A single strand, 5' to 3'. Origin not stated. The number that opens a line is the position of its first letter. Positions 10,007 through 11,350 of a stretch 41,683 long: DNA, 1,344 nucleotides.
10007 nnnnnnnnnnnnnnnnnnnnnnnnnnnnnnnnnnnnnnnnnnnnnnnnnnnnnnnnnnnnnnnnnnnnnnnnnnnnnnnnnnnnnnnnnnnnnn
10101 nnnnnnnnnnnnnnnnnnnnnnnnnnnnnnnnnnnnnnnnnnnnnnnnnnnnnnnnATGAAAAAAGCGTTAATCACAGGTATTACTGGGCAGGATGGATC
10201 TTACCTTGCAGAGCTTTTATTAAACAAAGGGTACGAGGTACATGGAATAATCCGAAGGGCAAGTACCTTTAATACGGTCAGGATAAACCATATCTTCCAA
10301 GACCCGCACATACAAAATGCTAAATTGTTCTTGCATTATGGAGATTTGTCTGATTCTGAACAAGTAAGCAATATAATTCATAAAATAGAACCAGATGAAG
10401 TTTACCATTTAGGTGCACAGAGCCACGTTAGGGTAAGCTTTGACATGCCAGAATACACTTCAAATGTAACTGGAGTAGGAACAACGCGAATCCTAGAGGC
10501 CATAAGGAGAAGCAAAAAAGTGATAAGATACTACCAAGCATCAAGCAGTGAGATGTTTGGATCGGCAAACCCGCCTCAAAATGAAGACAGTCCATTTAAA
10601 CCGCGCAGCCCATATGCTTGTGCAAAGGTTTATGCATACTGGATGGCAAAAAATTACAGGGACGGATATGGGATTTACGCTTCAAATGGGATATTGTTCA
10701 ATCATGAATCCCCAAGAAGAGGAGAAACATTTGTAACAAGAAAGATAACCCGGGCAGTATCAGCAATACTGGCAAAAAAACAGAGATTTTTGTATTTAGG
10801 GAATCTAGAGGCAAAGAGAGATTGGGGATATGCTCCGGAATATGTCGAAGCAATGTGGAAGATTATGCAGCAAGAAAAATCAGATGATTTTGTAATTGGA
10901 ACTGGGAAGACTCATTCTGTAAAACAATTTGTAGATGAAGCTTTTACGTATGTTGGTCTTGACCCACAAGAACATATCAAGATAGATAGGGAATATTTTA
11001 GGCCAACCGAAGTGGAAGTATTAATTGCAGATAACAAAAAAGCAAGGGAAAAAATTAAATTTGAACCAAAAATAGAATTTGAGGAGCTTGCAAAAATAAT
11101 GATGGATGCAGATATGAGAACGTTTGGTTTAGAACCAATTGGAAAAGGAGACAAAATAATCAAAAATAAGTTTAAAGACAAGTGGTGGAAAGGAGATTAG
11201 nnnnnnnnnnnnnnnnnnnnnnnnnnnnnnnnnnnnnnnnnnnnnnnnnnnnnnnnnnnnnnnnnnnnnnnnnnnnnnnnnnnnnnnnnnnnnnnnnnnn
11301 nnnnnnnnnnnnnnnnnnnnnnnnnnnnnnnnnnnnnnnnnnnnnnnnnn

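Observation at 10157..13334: gmd-fcl followed by a lysine-less DegT-family enzyme: candidate GDP-L-colitose pathway rather than GDP-fucose/perosamine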

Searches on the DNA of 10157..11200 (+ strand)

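Call 10: search_dna_similar(query=window:10157-11200:+, collection=ecoli_genomes, mode=distant, max_rows=40, rows=spread)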
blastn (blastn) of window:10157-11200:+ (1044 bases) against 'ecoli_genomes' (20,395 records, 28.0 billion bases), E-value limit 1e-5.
Records with a match: 634; places in all: 635; records where one place covers at least 80% of the query: 0.
Genomes with a match: 634 of 5426; with a place that covers at least 80% of the query: 0. Places per genome that has any: lowest 1, median 1, highest 2. On chromosomes: 634 places; on plasmids: 1.
Best place of each record, by identity: 60-80% 634.
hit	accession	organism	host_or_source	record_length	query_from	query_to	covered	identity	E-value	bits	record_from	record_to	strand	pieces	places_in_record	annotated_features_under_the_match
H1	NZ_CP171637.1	Escherichia coli strain TC24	Bos taurus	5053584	4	776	74%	65.7%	5e-30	142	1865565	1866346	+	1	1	gmd: GDP-mannose 4,6-dehydratase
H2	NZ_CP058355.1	Escherichia coli strain AMSCJX03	Giant Panda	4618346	1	752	72%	64.9%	1e-24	124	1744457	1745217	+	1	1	gmd: GDP-mannose 4,6-dehydratase | glycosyltransferase family 4 protein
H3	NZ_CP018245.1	Escherichia coli strain 472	missing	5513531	16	749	70%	65.5%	3e-33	153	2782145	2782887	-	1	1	gmd: GDP-mannose 4,6-dehydratase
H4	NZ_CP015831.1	Escherichia coli O157 strain 644-PT8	Homo sapiens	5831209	16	749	70%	65.5%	3e-33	153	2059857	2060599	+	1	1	gmd: GDP-mannose 4,6-dehydratase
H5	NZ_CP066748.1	Escherichia coli O157:H7 strain ECP19-2498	missing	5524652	16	749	70%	65.5%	3e-33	153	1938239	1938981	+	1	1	gmd: GDP-mannose 4,6-dehydratase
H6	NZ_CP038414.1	Escherichia coli O157:H7 strain 17B6-2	cattle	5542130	16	749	70%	65.5%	3e-33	153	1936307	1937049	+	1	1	gmd: GDP-mannose 4,6-dehydratase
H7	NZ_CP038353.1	Escherichia coli O157:H7 strain F8797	missing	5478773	16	749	70%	65.5%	3e-33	153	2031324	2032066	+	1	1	gmd: GDP-mannose 4,6-dehydratase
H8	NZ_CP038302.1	Escherichia coli O157:H7 strain SS TX 313-1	cattle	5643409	16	749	70%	65.5%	3e-33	153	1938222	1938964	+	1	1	gmd: GDP-mannose 4,6-dehydratase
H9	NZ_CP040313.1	Escherichia coli strain M7638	missing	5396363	16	749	70%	65.5%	3e-33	153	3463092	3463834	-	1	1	gmd: GDP-mannose 4,6-dehydratase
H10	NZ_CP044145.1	Escherichia coli O157 strain AR-0428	missing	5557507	16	749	70%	65.5%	3e-33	153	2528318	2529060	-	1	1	gmd: GDP-mannose 4,6-dehydratase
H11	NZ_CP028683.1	Escherichia coli strain 112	cattle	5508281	16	749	70%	65.5%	3e-33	153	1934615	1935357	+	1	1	gmd: GDP-mannose 4,6-dehydratase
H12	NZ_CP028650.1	Escherichia coli strain 124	cattle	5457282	16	749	70%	65.5%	3e-33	153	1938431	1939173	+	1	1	gmd: GDP-mannose 4,6-dehydratase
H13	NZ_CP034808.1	Escherichia coli strain 08-3914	missing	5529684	16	749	70%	65.5%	3e-33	153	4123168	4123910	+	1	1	gmd: GDP-mannose 4,6-dehydratase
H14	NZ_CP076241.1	Escherichia coli O157:H7 strain Vac_07.1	Rectal swab of live bovine cattle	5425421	16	749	70%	65.5%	3e-33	153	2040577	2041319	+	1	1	gmd: GDP-mannose 4,6-dehydratase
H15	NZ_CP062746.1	Escherichia coli O157:H7 strain Z1504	Bovine Faeces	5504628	16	749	70%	65.5%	3e-33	153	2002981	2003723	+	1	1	gmd: GDP-mannose 4,6-dehydratase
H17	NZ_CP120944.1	Escherichia coli O157:H7 str. EDL933 strain EDL933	Homo sapiens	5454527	16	749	70%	65.5%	3e-33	153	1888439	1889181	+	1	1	gmd: GDP-mannose 4,6-dehydratase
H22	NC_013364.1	Escherichia coli O111:H- str. 11128 strain 11128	-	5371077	1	742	71%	64.7%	9e-27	131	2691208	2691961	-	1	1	gmd: GDP-mannose 4,6-dehydratase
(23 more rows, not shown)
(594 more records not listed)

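Call 11: get_annotated_region(hit=H22, flank=8000)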
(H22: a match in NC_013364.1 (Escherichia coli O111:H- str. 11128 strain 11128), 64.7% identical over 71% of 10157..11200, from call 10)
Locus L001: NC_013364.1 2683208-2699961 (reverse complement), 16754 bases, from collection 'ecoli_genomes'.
description: Escherichia coli O111:H- str. 11128, complete sequence
organism: Escherichia coli O111:H- str. 11128 strain 11128 (NCBI taxid 585396)
replicon: chromosome; assembly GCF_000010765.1
host: -; source: -; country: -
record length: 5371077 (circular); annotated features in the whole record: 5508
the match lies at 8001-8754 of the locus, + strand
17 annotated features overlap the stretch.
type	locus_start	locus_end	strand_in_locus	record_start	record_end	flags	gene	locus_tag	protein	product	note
CDS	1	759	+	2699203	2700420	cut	wcaD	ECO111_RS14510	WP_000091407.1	colanic acid polymerase WcaD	-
CDS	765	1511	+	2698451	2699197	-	wcaE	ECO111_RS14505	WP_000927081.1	colanic acid biosynthesis glycosyltransferase WcaE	-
CDS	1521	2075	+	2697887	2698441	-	wcaF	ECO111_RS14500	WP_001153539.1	colanic acid biosynthesis acetyltransferase WcaF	-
CDS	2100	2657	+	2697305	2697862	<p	-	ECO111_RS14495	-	GDP-mannose 4,6-dehydratase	incomplete; partial in the middle of a contig; missing C-terminus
CDS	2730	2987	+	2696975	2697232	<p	-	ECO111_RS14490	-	IS3 family transposase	incomplete; partial in the middle of a contig; missing C-terminus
CDS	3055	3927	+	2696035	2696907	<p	-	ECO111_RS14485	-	IS30-like element IS30 family transposase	incomplete; partial in the middle of a contig; missing C-terminus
CDS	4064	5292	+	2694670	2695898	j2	-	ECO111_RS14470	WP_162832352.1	IS3-like element IS2 family transposase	programmed frameshift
CDS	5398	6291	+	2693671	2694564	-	galF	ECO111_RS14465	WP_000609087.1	GalU regulator GalF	-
CDS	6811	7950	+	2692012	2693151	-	-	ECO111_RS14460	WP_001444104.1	glycosyltransferase family 4 protein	-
CDS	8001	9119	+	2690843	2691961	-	gmd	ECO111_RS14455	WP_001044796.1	GDP-mannose 4,6-dehydratase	-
CDS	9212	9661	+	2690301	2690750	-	wbdI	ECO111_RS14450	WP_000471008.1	GDP-sugar hydrolase WbdI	-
CDS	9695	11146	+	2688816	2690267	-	-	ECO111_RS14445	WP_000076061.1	mannose-1-phosphate guanylyltransferase/mannose-6-phosphate isomerase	-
CDS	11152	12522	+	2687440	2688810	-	rfbK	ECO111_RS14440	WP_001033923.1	O111 family phosphomannomutase RfbK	-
CDS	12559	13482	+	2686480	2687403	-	-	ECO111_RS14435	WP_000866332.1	NAD-dependent epimerase/dehydratase family protein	-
CDS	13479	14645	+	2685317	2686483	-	-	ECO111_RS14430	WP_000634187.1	DegT/DnrJ/EryC1/StrS family aminotransferase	-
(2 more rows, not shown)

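Call 12: get_annotated_region(hit=H17, flank=6000)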
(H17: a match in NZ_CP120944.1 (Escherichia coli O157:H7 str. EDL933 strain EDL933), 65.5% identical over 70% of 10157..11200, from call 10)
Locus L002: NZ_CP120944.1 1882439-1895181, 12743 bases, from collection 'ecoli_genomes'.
description: Escherichia coli O157:H7 str. EDL933 chromosome, complete genome
organism: Escherichia coli O157:H7 str. EDL933 strain EDL933 (NCBI taxid 155864)
replicon: chromosome; assembly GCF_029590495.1
host: Homo sapiens; source: missing; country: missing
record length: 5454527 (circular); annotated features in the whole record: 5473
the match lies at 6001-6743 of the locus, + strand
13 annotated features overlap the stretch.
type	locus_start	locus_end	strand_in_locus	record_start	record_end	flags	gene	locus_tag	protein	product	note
CDS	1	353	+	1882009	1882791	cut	-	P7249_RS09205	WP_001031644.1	glycosyltransferase family 2 protein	-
CDS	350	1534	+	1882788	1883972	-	wzy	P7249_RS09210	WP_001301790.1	O157 family O-antigen polymerase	-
CDS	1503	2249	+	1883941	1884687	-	-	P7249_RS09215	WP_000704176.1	glycosyltransferase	-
CDS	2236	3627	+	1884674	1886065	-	wzx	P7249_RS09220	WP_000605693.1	O157 family O-antigen flippase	-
CDS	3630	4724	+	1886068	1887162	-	rfbE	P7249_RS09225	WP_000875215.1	GDP-perosamine synthase RfbE/PerA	-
CDS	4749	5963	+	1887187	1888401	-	-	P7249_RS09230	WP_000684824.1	glycosyltransferase family 4 protein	-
CDS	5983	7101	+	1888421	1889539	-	gmd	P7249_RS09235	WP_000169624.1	GDP-mannose 4,6-dehydratase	-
CDS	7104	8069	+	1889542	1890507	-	fcl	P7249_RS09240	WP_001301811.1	GDP-L-fucose synthase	-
CDS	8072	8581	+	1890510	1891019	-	-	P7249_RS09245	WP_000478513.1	GDP-mannose mannosyl hydrolase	-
CDS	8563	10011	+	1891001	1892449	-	-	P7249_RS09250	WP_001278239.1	mannose-1-phosphate guanylyltransferase/mannose-6-phosphate isomerase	-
CDS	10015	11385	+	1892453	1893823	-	cpsG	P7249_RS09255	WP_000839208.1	colanic acid biosynthesis phosphomannomutase CpsG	-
CDS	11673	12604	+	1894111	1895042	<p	-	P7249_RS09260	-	ISAs1 family transposase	frameshifted; internal stop; incomplete; partial in the middle of a contig; missing N-terminus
CDS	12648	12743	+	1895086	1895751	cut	perB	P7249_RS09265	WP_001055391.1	GDP-perosamine N-acetyltransferase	-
